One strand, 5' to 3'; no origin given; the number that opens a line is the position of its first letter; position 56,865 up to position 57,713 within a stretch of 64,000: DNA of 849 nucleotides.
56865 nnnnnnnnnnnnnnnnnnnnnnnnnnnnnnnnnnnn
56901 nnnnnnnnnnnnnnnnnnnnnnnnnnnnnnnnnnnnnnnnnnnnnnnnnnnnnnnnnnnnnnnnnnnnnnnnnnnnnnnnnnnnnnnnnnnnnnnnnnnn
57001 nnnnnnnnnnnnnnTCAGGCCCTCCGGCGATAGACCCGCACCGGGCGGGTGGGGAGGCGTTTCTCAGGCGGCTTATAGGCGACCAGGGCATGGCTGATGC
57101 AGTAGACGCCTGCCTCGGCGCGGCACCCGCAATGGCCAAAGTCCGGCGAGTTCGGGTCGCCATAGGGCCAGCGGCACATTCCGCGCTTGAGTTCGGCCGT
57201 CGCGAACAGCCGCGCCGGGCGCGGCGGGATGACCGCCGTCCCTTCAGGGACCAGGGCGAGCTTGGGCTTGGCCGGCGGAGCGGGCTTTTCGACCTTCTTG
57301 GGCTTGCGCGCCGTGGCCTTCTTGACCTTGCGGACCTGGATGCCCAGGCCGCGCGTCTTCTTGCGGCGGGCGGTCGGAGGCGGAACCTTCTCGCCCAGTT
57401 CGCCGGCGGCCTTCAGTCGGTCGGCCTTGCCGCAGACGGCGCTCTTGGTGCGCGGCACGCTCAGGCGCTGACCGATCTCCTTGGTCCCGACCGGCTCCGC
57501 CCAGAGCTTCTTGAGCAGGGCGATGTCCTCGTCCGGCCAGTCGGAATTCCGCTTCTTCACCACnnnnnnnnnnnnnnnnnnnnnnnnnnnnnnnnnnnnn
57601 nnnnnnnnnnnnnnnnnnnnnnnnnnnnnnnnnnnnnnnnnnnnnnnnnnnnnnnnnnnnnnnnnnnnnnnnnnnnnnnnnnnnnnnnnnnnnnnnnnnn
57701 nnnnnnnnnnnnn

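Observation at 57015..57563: Phage-encoded GcrA homolog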

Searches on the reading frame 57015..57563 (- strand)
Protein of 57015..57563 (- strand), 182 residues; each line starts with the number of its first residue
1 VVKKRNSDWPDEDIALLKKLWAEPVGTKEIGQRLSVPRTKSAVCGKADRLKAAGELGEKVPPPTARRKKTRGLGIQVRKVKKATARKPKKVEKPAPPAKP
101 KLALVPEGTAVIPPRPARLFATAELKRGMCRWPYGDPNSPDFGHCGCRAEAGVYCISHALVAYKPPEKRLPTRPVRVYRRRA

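Call 3: search_protein_families(library=pfam, proteins=[window:57015-57563:-], max_evalue=1)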
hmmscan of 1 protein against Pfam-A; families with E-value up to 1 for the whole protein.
window:57015-57563:- (182 aa): 1 family
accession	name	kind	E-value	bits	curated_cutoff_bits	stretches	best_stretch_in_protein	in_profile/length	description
PF07750.17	GcrA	-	5.4e-25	89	26.9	1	8-168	2-150/155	GcrA cell cycle regulator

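Call 4: search_protein_families(library=phrogs, proteins=[window:57015-57563:-], max_evalue=0.01)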
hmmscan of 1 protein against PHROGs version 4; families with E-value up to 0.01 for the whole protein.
window:57015-57563:- (182 aa): 2 families
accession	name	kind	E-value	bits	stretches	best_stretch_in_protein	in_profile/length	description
phrog_12262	-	unknown function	6.3e-119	395.4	1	1-182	1-182/182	-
phrog_16311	-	unknown function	4.6e-09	37.6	1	7-163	3-144/151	-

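Call 5: search_protein_families(library=ncbifam, proteins=[window:57015-57563:-], max_evalue=1)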
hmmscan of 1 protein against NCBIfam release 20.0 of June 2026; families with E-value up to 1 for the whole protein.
window:57015-57563:- (182 aa): 1 family
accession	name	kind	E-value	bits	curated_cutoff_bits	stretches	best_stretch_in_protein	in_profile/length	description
NF050816.1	sig70cofacGcrA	equivalog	2.2e-23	83.4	280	1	8-169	2-156/173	cell cycle sigma 70 cofactor GcrA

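Call 8: search_dna_similar(query=window:57015-57563:-, collection=phages, mode=protein, max_rows=60, max_evalue=0.001)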
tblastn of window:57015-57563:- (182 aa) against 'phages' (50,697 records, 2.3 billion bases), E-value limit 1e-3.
Records with a match: 28; places in all: 28; records where one place covers at least 80% of the query: 26.
Best place of each record, by identity: >=99% 10; 95-99% 7; 60-80% 6; <60% 5.
By first word of the organism name: Caulobacter 26; Synechococcus 2.
By host as written in the record: Caulobacter vibrioides CB15 9; Caulobacter crescentus NA1000 6; Caulobacter vibrioides 6; Caulobacter crescentus 4; Caulobacter crescentus CB15 1; Synechococcus sp. 1; Synechococcus sp. PCC 7002 1.
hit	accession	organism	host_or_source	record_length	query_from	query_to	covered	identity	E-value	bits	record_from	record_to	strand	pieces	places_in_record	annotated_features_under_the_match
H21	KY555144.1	Caulobacter phage Ccr5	Caulobacter crescentus NA1000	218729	1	182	100%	99.5%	3e-90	293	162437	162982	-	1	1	GcrA cell cycle regulator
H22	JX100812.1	Caulobacter virus Magneto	Caulobacter crescentus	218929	1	182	100%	99.5%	3e-90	293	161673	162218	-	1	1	putative GcrA-like cell cycle regulator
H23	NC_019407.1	Caulobacter virus Magneto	Caulobacter crescentus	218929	1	182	100%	99.5%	3e-90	293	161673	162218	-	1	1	putative GcrA-like cell cycle regulator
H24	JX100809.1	Caulobacter phage CcrSwift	Caulobacter vibrioides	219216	1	182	100%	99.5%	3e-90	293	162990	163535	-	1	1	putative GcrA-like cell cycle regulator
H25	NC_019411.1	Caulobacter phage CcrSwift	Caulobacter vibrioides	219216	1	182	100%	99.5%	3e-90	293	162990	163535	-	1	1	putative GcrA-like cell cycle regulator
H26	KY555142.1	Caulobacter phage Ccr10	Caulobacter crescentus NA1000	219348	1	182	100%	99.5%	3e-90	293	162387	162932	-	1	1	GcrA cell cycle regulator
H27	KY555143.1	Caulobacter phage Ccr2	Caulobacter crescentus NA1000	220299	1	182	100%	99.5%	3e-90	293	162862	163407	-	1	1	GcrA cell cycle regulator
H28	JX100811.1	Caulobacter virus Karma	Caulobacter crescentus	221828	1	182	100%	99.5%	3e-90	293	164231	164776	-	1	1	putative GcrA-like cell cycle regulator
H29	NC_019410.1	Caulobacter virus Karma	Caulobacter crescentus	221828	1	182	100%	99.5%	3e-90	293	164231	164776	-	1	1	putative GcrA-like cell cycle regulator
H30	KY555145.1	Caulobacter phage Ccr29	Caulobacter crescentus NA1000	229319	1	182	100%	99.5%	3e-90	293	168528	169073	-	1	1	GcrA cell cycle regulator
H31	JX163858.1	Caulobacter phage phiCbK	Caulobacter crescentus CB15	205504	1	182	100%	98.9%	1e-89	291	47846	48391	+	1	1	GcrA cell cycle regulator family protein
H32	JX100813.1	Caulobacter phage phiCbK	Caulobacter vibrioides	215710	1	182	100%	98.9%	1e-89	291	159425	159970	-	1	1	putative GcrA-like cell cycle regulator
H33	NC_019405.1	Caulobacter phage phiCbK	Caulobacter vibrioides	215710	1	182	100%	98.9%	1e-89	291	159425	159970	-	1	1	putative GcrA-like cell cycle regulator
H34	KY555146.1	Caulobacter phage Ccr32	Caulobacter crescentus NA1000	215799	1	182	100%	98.9%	1e-89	291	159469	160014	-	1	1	GcrA cell cycle regulator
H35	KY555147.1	Caulobacter phage Ccr34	Caulobacter crescentus NA1000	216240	1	182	100%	98.9%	1e-89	291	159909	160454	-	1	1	GcrA cell cycle regulator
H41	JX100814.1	Caulobacter phage CcrRogue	Caulobacter vibrioides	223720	1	177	97%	62.1%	4e-51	181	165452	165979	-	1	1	putative GcrA-like cell cycle regulator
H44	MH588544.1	Caulobacter phage CcrBL10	Caulobacter vibrioides CB15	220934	2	181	99%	58.9%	3e-48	172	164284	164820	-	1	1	GcrA cell cycle regulator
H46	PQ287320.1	Caulobacter phage BL57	Caulobacter vibrioides CB15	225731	1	181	99%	57.1%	8e-47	168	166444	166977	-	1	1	hypothetical protein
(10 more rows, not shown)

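Call 9: get_annotated_region(hit=H28, flank=4000)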
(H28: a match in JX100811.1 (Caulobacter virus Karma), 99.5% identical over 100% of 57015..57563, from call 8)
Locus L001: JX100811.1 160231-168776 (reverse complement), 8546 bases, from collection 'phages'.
description: Caulobacter phage CcrKarma, complete genome.
organism: Caulobacter virus Karma (NCBI taxid 1211641)
taxonomy: Viruses; Duplodnaviria; Heunggongvirae; Uroviricota; Caudoviricetes; Dolichocephalovirinae; Shapirovirus
host: Caulobacter crescentus; source: surface water; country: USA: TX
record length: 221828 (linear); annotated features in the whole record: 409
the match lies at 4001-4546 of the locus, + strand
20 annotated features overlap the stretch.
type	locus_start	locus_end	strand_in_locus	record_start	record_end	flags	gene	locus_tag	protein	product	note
CDS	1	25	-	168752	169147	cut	-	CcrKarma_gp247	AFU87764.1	hypothetical protein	-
CDS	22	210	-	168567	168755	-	-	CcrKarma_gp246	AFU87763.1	hypothetical protein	-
CDS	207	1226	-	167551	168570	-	-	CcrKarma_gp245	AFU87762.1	hypothetical protein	-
CDS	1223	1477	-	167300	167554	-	-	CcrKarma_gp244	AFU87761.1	hypothetical protein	-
CDS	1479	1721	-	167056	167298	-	-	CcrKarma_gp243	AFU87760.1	hypothetical protein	-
CDS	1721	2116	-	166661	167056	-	-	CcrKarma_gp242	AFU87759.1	hypothetical protein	-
CDS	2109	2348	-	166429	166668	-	-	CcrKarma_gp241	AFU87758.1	hypothetical protein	-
CDS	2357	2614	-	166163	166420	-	-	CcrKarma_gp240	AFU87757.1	hypothetical protein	-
CDS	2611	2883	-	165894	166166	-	-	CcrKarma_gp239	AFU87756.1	hypothetical protein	-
CDS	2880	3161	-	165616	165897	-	-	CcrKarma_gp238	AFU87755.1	hypothetical protein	-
CDS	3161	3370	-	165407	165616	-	-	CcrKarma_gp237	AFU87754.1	hypothetical protein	-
CDS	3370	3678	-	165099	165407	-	-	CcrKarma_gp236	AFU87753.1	hypothetical protein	-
CDS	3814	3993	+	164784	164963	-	-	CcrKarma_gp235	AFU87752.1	hypothetical protein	-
CDS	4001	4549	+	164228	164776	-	-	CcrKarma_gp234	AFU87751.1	putative GcrA-like cell cycle regulator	-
CDS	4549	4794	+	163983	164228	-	-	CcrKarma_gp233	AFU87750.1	putative Pol I DNA polymerase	-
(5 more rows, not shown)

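Call 10: search_solved_structures(query=window:57015-57563:-, max_evalue=1, show_alignments=4)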
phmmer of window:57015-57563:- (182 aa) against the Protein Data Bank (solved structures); distinct sequences matched with E-value up to 1: 4.
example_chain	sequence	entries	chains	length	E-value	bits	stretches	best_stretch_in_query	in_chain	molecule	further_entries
7ye1_G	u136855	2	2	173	8.5e-19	71.3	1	8-169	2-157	Cell cycle regulatory protein GcrA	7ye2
5yix_B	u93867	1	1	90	1.7e-11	47.5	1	124-170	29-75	Cell cycle regulatory protein GcrA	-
5yiu_A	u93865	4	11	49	0.00075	22.5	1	7-50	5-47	Cell cycle regulatory protein GcrA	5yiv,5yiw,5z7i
4v91_O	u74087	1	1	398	0.39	13.7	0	71-136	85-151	UL13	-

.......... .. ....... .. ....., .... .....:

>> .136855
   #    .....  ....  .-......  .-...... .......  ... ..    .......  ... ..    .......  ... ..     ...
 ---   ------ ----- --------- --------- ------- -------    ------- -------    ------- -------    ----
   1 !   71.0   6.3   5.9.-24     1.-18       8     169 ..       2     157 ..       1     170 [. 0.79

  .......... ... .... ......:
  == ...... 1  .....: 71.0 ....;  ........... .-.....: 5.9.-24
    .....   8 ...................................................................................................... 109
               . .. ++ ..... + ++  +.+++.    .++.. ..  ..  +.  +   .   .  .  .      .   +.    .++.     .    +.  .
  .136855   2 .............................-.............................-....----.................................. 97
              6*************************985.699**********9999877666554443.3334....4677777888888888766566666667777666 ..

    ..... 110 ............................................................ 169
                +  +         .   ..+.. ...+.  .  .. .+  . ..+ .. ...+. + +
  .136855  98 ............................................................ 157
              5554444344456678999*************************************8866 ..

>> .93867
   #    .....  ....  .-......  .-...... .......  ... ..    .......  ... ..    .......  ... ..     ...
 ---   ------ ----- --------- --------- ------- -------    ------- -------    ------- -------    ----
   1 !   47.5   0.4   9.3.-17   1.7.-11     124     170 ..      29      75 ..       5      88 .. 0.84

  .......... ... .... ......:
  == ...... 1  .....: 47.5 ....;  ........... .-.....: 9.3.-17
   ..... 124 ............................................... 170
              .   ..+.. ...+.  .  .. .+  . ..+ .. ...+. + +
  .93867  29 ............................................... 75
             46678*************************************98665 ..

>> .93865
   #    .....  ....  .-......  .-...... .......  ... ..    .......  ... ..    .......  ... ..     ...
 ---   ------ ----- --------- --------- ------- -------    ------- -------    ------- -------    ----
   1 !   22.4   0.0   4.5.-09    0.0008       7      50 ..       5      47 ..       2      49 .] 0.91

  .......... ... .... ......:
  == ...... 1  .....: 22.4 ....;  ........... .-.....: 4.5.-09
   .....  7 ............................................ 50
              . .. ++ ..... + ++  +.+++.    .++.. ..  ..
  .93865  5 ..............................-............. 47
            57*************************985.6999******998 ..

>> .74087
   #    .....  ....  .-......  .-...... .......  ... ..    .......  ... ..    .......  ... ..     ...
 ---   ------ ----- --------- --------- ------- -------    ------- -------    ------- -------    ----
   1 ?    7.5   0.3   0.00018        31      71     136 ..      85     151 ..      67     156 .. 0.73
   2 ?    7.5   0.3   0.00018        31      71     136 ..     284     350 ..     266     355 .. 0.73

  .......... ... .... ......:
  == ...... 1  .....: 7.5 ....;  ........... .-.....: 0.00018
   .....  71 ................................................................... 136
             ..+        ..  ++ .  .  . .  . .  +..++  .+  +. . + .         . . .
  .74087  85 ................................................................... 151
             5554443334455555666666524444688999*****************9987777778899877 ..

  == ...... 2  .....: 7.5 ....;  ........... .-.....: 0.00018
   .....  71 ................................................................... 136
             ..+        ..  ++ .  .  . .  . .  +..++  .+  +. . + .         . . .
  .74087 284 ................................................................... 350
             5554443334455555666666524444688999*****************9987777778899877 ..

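Call 37: find_homologous_proteins(query=window:57015-57563:-, max_evalue=0.001)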
Query window:57015-57563:- (182 aa): 4 proteins with E <= 0.001 among 144 candidates.
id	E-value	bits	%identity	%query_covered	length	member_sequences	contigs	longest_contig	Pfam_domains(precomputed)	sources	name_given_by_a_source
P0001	1.3e-115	402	100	100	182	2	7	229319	PF07750.18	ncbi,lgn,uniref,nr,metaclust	ncbi:putative GcrA-like cell cycle regulator [Caulobacter virus Karma]|uniref:Putative GcrA-like cel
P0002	1.2e-63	232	63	99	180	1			PF07750.18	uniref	uniref:GcrA cell cycle regulator n=1 Tax=Caulobacter phage BL57 TaxID=3348355 RepID=A0AB74UIK5_9VIRU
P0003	7.9e-62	226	59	99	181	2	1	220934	PF07750.18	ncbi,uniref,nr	ncbi:GcrA cell cycle regulator [Caulobacter phage CcrBL10]|uniref:GcrA cell cycle regulator n=1 Tax=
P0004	3.9e-26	110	46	74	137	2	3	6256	PF07750.18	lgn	-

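Call 44: search_protein_representatives(protein=window:57015-57563:-)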
Query: 182 residues. Proteins with E-value up to 0.001 (for the whole library): 7747; up to 1e-10: 747; up to 1e-30: 2. The best 150 are listed.
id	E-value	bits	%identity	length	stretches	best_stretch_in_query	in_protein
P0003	2.5e-62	226.3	63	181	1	2-180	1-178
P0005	1.3e-36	142.4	50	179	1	6-177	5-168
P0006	1.5e-30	122.7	44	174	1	6-181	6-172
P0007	6.6e-28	114.1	40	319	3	3-180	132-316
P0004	1.2e-26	109.9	50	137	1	44-178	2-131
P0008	1.0e-24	103.6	36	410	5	7-180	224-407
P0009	1.6e-22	96.5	42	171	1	7-180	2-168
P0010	1.0e-18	84.1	35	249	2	8-169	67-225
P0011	1.3e-18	83.7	40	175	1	8-167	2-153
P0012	5.1e-18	81.8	40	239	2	7-170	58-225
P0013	8.0e-18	81.2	40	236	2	4-181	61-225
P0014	1.3e-17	80.4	39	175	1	9-175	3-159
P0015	1.4e-17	80.4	38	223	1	6-174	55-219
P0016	1.7e-17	80.1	38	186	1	7-171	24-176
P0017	3.6e-17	79.0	35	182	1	8-170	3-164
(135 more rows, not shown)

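Call 63: get_annotated_region(hit=H41, flank=3000)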
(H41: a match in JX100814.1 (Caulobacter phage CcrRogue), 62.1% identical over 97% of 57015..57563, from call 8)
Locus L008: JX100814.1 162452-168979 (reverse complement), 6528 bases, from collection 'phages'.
description: Caulobacter phage CcrRogue, complete genome.
organism: Caulobacter phage CcrRogue (NCBI taxid 2927986)
taxonomy: Viruses; Duplodnaviria; Heunggongvirae; Uroviricota; Caudoviricetes; Dolichocephalovirinae; Poindextervirus; Poindextervirus rogue
host: Caulobacter vibrioides; source: surface water; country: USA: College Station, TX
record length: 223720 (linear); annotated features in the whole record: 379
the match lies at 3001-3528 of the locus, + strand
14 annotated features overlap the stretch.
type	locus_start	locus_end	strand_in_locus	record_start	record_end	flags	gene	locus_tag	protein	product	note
CDS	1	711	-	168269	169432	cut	-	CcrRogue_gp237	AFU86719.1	hypothetical protein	-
CDS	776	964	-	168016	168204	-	-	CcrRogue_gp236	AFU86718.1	hypothetical protein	-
CDS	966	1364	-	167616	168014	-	-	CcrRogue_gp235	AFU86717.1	hypothetical protein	-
CDS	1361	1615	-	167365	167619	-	-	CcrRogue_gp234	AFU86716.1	hypothetical protein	-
CDS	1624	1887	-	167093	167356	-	-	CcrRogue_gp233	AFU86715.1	hypothetical protein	-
CDS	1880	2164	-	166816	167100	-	-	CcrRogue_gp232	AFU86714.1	hypothetical protein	-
CDS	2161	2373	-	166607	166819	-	-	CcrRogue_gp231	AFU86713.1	hypothetical protein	-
CDS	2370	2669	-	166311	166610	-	-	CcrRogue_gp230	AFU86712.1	hypothetical protein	-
CDS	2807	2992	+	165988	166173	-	-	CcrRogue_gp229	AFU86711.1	hypothetical protein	-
CDS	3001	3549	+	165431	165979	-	-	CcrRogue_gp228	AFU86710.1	putative GcrA-like cell cycle regulator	-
CDS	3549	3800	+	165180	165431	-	-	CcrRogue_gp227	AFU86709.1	putative Pol I DNA polymerase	-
CDS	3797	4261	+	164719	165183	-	-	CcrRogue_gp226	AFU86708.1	hypothetical protein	-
CDS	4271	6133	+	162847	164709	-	-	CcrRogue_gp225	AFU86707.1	hypothetical protein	-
CDS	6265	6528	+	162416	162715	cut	-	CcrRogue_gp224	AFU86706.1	hypothetical protein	-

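Call 64: get_annotated_region(hit=H44, flank=3000)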
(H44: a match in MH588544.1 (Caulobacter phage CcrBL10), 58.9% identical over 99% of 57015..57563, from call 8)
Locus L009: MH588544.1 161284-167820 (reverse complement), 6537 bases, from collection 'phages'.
description: Caulobacter phage CcrBL10, complete genome.
organism: Caulobacter phage CcrBL10 (NCBI taxid 2283269)
taxonomy: Viruses; Duplodnaviria; Heunggongvirae; Uroviricota; Caudoviricetes; Dolichocephalovirinae; Poindextervirus; Poindextervirus BL10
host: Caulobacter vibrioides CB15; source: -; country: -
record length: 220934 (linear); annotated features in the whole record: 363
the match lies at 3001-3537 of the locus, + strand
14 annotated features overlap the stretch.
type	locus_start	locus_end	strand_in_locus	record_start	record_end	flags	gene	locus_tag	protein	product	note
CDS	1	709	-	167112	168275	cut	-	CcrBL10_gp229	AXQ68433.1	hypothetical protein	-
CDS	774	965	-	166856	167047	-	-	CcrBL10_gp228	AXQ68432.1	hypothetical protein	-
CDS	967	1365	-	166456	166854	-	-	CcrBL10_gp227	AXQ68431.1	hypothetical protein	-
CDS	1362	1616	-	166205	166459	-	-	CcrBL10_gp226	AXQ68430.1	hypothetical protein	-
CDS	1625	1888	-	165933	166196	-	-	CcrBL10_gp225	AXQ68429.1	hypothetical protein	-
CDS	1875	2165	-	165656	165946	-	-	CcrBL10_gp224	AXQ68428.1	hypothetical protein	-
CDS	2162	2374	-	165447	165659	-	-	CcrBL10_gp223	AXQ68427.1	hypothetical protein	-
CDS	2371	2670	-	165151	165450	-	-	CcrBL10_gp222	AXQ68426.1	hypothetical protein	-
CDS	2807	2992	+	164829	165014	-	-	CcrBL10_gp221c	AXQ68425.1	hypothetical protein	-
CDS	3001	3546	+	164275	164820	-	-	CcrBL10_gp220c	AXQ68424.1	GcrA cell cycle regulator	-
CDS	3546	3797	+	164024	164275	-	-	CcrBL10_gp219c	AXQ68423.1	hypothetical protein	-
CDS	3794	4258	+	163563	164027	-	-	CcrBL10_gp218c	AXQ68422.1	hypothetical protein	-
CDS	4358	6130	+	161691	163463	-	-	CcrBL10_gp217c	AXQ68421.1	hypothetical protein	-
CDS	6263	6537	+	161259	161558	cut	-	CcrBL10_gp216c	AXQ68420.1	hypothetical protein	-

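Call 65: get_annotated_region(hit=H46, flank=3000)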
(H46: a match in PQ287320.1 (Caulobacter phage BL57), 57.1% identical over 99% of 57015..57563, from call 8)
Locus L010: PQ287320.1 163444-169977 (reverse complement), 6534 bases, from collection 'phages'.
description: Caulobacter phage BL57, complete genome.
organism: Caulobacter phage BL57 (NCBI taxid 3348355)
taxonomy: Viruses
host: Caulobacter vibrioides CB15; source: -; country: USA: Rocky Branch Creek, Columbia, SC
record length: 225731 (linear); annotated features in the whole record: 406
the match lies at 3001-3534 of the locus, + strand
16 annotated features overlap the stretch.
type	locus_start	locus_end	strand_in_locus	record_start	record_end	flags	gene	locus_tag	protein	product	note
CDS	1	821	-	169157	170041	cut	-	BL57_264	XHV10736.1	hypothetical protein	-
CDS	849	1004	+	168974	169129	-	-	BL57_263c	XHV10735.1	hypothetical protein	-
CDS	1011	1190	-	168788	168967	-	-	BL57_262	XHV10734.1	hypothetical protein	-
CDS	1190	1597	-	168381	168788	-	-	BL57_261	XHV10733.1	hypothetical protein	-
CDS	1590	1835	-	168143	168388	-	-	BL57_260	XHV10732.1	hypothetical protein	-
CDS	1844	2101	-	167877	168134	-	-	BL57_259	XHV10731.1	hypothetical protein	-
CDS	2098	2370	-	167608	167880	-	-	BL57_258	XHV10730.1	hypothetical protein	-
CDS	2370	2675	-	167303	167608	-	-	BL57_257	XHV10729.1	hypothetical protein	-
CDS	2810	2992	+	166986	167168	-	-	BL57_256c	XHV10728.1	hypothetical protein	-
CDS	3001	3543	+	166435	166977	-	-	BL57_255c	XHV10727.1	hypothetical protein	-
CDS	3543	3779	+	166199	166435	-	-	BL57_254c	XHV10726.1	hypothetical protein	-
CDS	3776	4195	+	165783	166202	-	-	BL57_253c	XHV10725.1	hypothetical protein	-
CDS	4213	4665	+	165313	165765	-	-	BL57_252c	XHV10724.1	hypothetical protein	-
CDS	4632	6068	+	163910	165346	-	-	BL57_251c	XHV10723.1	hypothetical protein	-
CDS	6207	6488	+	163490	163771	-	-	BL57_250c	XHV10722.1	hypothetical protein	-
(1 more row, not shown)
